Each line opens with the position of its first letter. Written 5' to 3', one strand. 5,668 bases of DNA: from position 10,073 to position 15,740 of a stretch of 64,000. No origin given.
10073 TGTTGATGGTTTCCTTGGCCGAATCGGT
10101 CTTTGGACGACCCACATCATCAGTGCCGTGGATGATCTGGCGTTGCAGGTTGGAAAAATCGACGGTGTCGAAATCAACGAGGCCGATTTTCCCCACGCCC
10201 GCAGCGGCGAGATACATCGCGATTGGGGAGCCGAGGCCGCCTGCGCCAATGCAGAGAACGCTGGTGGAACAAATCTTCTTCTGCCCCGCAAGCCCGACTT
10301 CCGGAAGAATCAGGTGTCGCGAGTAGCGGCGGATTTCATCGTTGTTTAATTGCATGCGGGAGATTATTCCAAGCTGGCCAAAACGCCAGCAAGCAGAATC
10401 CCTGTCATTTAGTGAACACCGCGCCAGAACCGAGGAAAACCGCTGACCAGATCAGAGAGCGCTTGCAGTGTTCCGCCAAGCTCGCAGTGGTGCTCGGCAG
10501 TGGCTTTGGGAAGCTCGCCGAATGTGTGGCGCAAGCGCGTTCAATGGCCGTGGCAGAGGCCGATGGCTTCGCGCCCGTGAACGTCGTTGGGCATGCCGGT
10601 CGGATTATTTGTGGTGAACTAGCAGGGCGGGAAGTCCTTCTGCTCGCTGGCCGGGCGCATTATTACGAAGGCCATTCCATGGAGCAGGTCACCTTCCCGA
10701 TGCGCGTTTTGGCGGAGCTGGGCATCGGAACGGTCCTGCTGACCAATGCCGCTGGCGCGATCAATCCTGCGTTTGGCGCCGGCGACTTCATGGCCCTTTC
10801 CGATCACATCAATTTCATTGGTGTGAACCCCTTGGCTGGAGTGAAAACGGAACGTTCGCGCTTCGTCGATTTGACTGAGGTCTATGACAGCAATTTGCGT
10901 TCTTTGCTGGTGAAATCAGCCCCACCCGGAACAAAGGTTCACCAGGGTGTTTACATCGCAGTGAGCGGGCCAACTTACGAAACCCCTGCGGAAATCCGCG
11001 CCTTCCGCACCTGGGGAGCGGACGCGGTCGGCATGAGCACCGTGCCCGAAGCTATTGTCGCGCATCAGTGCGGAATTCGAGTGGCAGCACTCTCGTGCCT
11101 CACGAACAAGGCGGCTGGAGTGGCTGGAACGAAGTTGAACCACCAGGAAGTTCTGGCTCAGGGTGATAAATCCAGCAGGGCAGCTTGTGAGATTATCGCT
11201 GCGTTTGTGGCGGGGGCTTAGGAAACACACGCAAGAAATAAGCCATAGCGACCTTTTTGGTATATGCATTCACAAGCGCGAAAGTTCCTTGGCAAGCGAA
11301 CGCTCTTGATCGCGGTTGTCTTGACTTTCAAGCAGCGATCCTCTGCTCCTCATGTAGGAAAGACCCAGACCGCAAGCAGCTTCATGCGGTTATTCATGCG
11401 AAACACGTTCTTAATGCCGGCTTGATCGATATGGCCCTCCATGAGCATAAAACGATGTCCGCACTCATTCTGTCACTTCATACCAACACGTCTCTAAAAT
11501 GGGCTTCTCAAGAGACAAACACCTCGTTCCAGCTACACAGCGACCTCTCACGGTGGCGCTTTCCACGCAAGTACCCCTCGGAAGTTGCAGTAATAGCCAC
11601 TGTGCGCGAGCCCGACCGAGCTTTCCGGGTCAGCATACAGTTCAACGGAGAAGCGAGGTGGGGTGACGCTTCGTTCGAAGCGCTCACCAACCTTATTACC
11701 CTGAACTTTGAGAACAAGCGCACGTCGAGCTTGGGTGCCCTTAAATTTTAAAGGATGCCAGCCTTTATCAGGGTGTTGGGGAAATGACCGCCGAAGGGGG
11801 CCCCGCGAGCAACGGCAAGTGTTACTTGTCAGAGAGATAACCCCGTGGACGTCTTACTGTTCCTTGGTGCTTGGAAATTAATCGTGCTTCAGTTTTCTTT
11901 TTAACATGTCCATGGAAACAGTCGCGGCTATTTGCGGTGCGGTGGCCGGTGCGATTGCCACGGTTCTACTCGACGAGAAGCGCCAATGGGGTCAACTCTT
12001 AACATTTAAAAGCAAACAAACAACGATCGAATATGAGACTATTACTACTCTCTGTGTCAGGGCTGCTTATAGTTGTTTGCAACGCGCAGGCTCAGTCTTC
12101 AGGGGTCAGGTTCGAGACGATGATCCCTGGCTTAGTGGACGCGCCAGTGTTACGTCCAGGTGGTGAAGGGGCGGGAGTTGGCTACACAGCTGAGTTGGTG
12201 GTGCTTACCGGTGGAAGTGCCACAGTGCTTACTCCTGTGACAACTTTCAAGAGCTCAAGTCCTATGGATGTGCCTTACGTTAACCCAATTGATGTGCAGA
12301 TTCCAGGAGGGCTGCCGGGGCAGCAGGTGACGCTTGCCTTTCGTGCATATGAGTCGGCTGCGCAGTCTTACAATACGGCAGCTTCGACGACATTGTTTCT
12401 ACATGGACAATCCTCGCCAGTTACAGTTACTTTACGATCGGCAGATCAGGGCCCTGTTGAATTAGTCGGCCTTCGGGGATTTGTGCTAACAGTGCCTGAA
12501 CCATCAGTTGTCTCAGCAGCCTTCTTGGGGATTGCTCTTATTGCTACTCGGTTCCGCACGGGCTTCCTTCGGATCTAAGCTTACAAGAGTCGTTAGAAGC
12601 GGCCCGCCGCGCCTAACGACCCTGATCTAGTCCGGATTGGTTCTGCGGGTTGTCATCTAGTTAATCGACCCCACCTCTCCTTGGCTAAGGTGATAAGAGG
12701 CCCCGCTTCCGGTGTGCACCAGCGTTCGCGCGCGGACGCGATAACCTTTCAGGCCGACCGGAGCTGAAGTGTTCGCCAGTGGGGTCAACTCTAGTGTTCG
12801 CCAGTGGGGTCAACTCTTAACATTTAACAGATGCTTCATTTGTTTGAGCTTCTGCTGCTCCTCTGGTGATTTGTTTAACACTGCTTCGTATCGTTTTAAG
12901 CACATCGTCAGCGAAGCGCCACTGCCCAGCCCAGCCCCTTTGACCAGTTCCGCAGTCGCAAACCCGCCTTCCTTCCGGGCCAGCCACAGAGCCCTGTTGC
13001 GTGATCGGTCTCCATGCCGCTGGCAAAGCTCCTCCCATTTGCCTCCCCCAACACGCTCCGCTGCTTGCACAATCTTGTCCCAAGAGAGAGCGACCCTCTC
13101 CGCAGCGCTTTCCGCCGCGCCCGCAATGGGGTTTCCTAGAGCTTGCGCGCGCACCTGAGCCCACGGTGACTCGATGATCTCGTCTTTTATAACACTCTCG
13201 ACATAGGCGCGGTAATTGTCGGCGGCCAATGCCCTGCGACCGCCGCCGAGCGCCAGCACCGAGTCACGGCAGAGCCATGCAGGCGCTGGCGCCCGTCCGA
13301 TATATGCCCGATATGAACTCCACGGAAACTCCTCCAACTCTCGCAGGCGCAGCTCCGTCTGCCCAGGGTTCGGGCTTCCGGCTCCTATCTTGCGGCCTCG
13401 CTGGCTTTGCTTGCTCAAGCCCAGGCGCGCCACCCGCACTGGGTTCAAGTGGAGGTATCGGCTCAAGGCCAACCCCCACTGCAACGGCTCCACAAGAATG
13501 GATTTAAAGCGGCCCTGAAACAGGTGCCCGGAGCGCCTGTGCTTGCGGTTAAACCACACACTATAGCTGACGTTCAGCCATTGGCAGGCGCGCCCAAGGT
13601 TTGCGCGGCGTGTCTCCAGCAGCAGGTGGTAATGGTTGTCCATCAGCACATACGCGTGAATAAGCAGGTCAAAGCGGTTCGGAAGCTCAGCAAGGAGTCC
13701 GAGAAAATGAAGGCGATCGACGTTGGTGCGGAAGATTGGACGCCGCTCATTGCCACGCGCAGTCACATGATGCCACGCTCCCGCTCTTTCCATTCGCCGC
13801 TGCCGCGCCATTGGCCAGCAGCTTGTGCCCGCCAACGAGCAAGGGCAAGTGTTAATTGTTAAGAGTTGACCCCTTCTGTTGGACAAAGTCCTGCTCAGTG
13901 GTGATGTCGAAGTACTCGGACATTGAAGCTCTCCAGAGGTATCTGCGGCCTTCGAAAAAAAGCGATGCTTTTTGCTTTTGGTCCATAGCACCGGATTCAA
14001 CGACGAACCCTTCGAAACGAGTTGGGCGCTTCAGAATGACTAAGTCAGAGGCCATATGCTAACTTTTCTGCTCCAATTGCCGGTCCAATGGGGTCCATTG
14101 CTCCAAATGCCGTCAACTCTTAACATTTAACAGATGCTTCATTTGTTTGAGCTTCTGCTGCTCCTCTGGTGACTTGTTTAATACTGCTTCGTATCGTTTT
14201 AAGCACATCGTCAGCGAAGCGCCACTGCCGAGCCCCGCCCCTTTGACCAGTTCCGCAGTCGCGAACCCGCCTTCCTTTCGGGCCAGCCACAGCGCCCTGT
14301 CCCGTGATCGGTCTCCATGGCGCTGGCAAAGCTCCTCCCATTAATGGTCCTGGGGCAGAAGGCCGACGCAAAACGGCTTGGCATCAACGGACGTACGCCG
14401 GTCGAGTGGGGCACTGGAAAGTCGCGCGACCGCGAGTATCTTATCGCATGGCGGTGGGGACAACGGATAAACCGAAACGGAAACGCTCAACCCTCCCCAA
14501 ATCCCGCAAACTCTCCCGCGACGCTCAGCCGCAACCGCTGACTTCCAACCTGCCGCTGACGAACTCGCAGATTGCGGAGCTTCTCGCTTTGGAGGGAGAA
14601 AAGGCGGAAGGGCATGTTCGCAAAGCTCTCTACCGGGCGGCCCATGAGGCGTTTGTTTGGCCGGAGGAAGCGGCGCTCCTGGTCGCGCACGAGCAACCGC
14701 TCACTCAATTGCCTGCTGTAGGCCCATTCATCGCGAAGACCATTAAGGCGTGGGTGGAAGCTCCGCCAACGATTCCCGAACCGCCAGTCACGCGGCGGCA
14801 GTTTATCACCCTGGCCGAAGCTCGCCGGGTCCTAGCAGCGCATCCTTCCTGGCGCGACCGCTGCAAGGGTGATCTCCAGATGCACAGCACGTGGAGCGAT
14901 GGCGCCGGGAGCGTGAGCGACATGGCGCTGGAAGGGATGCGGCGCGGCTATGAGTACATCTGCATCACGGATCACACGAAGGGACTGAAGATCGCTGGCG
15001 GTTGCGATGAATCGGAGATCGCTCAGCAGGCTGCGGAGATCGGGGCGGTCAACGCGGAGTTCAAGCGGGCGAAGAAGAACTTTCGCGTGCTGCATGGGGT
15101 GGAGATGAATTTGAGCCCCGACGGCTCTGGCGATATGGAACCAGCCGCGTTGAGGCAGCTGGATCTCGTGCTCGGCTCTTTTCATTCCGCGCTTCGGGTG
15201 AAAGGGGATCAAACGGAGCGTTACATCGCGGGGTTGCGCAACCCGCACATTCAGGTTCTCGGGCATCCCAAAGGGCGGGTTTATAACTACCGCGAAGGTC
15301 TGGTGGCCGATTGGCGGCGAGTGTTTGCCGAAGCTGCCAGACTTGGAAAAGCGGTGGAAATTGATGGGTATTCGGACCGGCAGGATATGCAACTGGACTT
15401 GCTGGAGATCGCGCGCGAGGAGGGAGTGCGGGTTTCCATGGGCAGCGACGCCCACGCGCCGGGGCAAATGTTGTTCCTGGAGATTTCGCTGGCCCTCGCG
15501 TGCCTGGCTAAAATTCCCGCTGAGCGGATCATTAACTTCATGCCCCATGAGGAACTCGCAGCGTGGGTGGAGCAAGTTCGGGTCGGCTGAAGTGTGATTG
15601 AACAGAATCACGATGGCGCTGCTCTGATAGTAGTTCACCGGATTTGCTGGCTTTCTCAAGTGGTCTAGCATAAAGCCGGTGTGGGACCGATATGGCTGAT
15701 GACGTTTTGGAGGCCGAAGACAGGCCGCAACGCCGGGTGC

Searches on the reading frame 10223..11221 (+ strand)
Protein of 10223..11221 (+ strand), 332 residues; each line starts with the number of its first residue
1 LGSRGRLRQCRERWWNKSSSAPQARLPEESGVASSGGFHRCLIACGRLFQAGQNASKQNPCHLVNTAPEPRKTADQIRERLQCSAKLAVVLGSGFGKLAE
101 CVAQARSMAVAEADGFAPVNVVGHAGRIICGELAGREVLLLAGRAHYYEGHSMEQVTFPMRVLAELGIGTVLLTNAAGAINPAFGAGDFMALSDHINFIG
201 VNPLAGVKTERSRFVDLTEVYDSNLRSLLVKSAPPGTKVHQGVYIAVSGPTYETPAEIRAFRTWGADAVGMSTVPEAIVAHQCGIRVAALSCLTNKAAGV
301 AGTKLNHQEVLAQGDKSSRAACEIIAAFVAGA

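Call 4: search_protein_families(library=pfam, proteins=[window:10223-11221:+], max_evalue=0.01)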
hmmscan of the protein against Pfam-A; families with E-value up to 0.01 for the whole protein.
window:10223-11221:+ (332 aa): 1 family
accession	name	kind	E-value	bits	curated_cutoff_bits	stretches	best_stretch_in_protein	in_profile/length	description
PF01048.26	PNP_UDP_1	-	4.4e-50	170.7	25.1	1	86-330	1-233/233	Phosphorylase superfamily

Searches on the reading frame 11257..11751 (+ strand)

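Call 4: search_protein_families(library=pfam, proteins=[window:11257-11751:+], max_evalue=0.01)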
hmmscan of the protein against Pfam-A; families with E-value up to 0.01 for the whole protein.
window:11257-11751:+ (164 aa): 0 families

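Call 5: search_protein_families(library=ncbifam, proteins=[window:11257-11751:+], max_evalue=0.01)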
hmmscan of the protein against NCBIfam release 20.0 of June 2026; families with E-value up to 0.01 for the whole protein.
window:11257-11751:+ (164 aa): 0 families

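Call 55: search_protein_families(library=pfam, proteins=[window:11257-11751:+], max_evalue=10)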
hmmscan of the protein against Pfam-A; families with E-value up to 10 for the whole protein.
window:11257-11751:+ (164 aa): 1 family
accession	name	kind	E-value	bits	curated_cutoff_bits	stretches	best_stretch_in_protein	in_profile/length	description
PF20777.4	KH_SLS1_2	-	0.083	13.7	27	1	63-93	8-32/63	SLS1 protein second KH domain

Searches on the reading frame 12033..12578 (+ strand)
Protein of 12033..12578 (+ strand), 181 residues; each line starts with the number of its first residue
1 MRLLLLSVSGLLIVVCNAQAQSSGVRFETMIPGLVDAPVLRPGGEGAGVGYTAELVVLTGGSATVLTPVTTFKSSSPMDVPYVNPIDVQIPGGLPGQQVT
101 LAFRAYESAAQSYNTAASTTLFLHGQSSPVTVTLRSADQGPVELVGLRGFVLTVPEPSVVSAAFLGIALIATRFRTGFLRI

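Call 4: search_protein_families(library=pfam, proteins=[window:12033-12578:+], max_evalue=0.01)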
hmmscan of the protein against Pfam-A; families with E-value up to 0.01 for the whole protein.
window:12033-12578:+ (181 aa): 0 families

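Call 5: search_protein_families(library=ncbifam, proteins=[window:12033-12578:+], max_evalue=0.01)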
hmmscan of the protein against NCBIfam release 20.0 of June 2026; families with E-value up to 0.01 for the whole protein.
window:12033-12578:+ (181 aa): 0 families

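Call 16: find_encoding_contigs(protein=window:12033-12575:+, flank=6000)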
Protein window:12033-12575:+ (181 aa): 1 contig read that carries it; 1 place shown.
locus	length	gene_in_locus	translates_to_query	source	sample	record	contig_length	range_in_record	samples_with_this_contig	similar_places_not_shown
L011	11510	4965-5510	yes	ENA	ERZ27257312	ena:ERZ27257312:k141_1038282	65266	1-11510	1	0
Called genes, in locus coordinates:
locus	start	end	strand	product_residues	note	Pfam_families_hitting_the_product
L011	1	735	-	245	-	?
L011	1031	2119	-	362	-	PF01261:AP_endonuc_2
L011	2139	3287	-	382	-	PF00899:ThiF, PF00581:Rhodanese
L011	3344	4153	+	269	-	PF01048:PNP_UDP_1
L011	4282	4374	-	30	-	-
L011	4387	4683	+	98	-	-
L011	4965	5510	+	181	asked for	-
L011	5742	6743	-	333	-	PF01797:Y1_Tnp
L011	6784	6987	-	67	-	-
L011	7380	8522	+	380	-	PF02811:PHP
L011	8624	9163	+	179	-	PF10502:Peptidase_S26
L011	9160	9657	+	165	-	-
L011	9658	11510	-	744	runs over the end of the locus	PF17764:PriA_3primeBD, PF00270:DEAD, PF04851:ResIII, PF18319:Zn_ribbon_PriA, PF00271:Helicase_C, PF18074:PriA_C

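Call 38: find_related_loci(query=window:12033-12575:+, collection=metagenome_contigs, flank=5000)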
Query window:12033-12575:+ (181 aa) in metagenome_contigs; peptide patterns used: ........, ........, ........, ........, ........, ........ (x = any residue, [..] = any of these).
598 stretches matched a pattern, but none encodes a relative of the query by tblastn (E <= 1e-3).

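Call 39: find_homologous_proteins(query=window:12033-12575:+, max_evalue=1e-10)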
Query window:12033-12575:+ (181 aa): 2 proteins with E <= 1e-10 among 677 candidates.
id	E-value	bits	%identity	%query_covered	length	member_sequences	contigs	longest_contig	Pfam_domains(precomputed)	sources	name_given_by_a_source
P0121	5.4e-89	314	100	84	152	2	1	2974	-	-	-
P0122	1.2e-69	251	70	97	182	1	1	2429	-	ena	-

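Call 40: find_encoding_contigs(protein=P0122, flank=5000)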
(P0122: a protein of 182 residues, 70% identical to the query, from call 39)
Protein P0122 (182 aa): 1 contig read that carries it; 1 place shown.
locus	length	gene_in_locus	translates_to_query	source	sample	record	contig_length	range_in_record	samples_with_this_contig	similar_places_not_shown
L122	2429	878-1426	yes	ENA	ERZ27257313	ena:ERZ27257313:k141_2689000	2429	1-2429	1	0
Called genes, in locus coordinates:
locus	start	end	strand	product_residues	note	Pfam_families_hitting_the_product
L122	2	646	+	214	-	?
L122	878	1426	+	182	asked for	-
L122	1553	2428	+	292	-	?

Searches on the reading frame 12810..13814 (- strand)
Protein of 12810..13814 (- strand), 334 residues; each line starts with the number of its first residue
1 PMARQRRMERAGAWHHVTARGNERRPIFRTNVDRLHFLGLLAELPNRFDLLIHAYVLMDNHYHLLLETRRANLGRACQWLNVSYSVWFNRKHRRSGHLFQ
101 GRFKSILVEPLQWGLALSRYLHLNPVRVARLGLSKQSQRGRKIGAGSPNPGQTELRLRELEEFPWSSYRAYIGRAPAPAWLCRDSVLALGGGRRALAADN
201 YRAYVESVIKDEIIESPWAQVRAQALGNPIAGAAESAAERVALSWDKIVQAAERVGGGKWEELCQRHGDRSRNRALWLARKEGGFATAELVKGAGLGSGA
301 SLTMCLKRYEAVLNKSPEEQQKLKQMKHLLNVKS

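Call 4: search_protein_families(library=pfam, proteins=[window:12810-13814:-], max_evalue=0.01)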
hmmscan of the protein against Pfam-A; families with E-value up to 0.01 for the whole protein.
window:12810-13814:- (334 aa): 1 family
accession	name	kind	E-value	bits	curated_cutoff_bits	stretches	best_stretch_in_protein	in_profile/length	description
PF01797.21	Y1_Tnp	-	3.1e-09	37.4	23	1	15-109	7-107/121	Transposase IS200 like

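Call 5: search_protein_families(library=ncbifam, proteins=[window:12810-13814:-], max_evalue=0.01)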
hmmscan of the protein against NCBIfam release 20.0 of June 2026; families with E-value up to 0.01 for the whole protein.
window:12810-13814:- (334 aa): 1 family
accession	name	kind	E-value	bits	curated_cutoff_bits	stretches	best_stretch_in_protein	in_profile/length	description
NF047646.1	REP_Tyr_transpos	equivalog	4e-12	46.2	80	1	4-127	1-133/146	REP-associated tyrosine transposase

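Call 18: find_homologous_proteins(query=window:12813-13811:-, max_evalue=1e-10)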
Query window:12813-13811:- (333 aa): 4968 proteins with E <= 1e-10 among 8000 candidates; the best 120 are listed.
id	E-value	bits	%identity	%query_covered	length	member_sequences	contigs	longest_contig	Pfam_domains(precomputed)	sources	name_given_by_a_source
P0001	3.0e-221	752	100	100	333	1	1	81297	PF01797.22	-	-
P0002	2.1e-100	355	50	100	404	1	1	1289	PF01797.22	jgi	-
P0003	3.7e-98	347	49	99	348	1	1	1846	PF01797.22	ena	-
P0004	6.3e-96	340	52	99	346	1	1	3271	PF01797.22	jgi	jgi:REP element-mobilizing transposase RayT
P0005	7.2e-96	340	50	100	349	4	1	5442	PF01797.22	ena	-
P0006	8.0e-96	339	51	99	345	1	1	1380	PF01797.22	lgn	-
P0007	2.1e-95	338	48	100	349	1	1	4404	PF01797.22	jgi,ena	-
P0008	2.4e-95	338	49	100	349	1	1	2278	PF01797.22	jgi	jgi:putative transposase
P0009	2.7e-95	338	51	99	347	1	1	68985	PF01797.22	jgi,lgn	jgi:REP element-mobilizing transposase RayT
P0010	3.2e-95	337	50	99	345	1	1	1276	PF01797.22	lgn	-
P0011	3.9e-95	337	50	99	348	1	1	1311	PF01797.22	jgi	-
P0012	4.0e-95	337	50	99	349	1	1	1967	PF01797.22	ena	-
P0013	4.8e-95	337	50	100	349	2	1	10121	PF01797.22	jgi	jgi:REP element-mobilizing transposase RayT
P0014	1.1e-94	336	48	99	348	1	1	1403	PF01797.22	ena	-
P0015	2.5e-94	335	49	100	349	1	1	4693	PF01797.22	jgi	jgi:REP element-mobilizing transposase RayT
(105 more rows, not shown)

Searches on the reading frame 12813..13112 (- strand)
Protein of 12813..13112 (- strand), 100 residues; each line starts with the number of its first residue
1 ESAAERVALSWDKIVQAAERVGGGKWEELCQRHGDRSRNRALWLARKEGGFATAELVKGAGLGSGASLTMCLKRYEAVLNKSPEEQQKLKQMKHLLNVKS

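Call 55: search_protein_families(library=pfam, proteins=[window:12813-13112:-], max_evalue=10)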
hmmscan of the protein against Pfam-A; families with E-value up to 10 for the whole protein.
seq(100 aa): 2 families
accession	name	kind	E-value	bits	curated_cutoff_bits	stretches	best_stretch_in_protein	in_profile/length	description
PF00249.37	Myb_DNA-binding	-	0.0096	16.5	24.4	1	12-39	10-36/46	Myb-like DNA-binding domain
PF20378.3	DUF6673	-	0.17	12.7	24.5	1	63-94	70-101/114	Family of unknown function (DUF6673)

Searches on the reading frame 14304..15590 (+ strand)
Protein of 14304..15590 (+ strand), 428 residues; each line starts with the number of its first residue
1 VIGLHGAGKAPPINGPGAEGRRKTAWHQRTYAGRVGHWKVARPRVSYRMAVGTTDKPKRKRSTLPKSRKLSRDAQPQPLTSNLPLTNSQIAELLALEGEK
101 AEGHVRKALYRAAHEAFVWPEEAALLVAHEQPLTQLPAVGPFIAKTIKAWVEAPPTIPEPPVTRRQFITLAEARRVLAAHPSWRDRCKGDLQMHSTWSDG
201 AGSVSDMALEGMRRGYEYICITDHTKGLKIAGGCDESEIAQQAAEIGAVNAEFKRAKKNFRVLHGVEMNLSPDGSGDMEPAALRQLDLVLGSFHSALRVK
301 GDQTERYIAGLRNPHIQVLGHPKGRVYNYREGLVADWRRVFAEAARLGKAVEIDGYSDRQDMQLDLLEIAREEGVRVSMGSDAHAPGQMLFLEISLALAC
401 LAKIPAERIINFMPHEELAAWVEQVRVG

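Call 4: search_protein_families(library=pfam, proteins=[window:14304-15590:+], max_evalue=0.01)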
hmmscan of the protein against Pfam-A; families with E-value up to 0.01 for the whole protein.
window:14304-15590:+ (428 aa): 1 family
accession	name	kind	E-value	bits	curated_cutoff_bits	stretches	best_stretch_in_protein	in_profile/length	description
PF02811.25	PHP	-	1.5e-07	32.4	26.4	1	190-372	1-154/164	PHP domain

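Call 5: search_protein_families(library=ncbifam, proteins=[window:14304-15590:+], max_evalue=0.01)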
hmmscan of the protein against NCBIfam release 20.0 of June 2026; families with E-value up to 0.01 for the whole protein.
window:14304-15590:+ (428 aa): 9 families
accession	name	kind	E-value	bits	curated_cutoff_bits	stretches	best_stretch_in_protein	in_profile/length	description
NF005928.0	PRK07945.1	equivalog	9.5e-61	206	250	1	96-423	14-335/337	PHP domain-containing protein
NF006375.0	PRK08609.1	equivalog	2.3e-54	184.9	426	1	186-424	334-569/571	DNA polymerase/3'-5' exonuclease PolX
NF006702.0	PRK09248.1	domain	2.1e-20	73.3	264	1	189-416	5-227/246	PHP domain-containing protein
NF006251.0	PRK08392.1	equivalog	1.2e-14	54.3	212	1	190-390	3-191/216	hypothetical protein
NF005596.0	PRK07328.1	subfamily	8.5e-07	28.6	202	1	364-414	211-260/269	histidinol-phosphatase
NF041577.1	nside_bi_sphtase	equivalog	9.6e-07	28.2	400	0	189-230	4-47/276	3',5'-nucleoside bisphosphate phosphatase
TIGR01856.1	hisJ_fam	subfamily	6.7e-06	26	90.2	1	191-294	3-111/252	histidinol-phosphatase HisJ family protein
NF004981.0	PRK06361.1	equivalog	1.3e-05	24.7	117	1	190-409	3-201/217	histidinol phosphate phosphatase domain-containing protein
NF047791.1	RNaseRnm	equivalog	5.2e-05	22.6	375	0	333-392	197-258/275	RNase RNM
